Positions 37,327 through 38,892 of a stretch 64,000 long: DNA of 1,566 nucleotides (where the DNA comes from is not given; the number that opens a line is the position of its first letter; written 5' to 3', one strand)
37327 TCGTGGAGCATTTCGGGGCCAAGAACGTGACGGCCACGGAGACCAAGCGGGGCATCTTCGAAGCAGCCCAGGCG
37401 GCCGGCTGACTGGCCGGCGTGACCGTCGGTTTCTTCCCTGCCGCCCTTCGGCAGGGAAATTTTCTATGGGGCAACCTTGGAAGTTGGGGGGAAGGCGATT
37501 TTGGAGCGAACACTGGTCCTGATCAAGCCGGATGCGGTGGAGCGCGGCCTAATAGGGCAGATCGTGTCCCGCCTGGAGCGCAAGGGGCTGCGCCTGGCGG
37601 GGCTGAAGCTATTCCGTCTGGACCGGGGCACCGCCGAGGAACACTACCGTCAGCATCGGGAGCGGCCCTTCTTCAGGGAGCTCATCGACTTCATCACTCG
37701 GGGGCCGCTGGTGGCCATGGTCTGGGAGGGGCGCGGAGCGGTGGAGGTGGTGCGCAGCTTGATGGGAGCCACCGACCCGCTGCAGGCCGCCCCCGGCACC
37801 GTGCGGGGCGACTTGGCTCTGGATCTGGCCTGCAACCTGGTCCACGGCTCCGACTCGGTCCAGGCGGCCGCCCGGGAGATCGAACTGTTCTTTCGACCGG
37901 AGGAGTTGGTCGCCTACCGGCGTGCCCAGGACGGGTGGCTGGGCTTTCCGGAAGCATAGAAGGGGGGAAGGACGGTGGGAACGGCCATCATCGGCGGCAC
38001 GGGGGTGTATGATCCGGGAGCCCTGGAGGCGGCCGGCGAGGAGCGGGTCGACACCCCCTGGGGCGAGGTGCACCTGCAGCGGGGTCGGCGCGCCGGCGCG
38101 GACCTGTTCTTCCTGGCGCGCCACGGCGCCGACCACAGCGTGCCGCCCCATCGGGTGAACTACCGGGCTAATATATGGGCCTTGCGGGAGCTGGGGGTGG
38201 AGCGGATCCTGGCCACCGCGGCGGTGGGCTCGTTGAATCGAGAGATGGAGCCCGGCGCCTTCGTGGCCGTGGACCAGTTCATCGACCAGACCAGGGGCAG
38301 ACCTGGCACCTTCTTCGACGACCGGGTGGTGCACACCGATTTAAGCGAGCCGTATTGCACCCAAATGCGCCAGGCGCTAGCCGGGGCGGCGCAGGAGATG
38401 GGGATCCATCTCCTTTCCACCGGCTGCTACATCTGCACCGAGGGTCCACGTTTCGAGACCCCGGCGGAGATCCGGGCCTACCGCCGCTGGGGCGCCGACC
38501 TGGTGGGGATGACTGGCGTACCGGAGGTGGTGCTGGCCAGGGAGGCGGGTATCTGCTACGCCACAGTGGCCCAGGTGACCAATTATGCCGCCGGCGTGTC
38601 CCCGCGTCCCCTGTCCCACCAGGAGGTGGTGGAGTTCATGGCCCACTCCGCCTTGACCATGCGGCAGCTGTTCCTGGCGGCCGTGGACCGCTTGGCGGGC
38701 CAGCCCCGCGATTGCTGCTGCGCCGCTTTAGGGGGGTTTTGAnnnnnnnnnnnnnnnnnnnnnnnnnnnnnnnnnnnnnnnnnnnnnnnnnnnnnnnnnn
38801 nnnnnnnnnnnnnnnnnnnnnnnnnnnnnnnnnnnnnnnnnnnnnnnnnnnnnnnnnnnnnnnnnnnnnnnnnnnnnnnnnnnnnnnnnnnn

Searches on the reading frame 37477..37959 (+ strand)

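Call 37: search_protein_families(library=pfam, proteins=[window:37477-37959:+], max_evalue=0.00001)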
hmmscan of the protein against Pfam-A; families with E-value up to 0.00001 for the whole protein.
window:37477-37959:+ (160 aa): 1 family
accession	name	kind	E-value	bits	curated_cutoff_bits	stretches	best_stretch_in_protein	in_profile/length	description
PF00334.24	NDK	-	1.6e-54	183.9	27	1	10-143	1-134/135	Nucleoside diphosphate kinase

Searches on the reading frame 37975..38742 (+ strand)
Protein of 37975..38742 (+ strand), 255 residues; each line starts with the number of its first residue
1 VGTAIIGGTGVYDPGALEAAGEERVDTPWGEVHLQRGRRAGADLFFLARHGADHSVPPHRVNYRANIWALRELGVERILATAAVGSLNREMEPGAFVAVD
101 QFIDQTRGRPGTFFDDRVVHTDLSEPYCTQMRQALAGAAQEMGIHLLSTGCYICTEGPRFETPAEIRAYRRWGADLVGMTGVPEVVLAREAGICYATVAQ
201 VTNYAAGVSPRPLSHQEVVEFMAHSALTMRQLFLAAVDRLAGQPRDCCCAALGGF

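Call 37: search_protein_families(library=pfam, proteins=[window:37975-38742:+], max_evalue=0.00001)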
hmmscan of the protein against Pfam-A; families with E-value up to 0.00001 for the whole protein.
window:37975-38742:+ (255 aa): 1 family
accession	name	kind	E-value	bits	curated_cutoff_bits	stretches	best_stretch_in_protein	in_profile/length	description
PF01048.26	PNP_UDP_1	-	9.8e-51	172.8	25.1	1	4-237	3-232/233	Phosphorylase superfamily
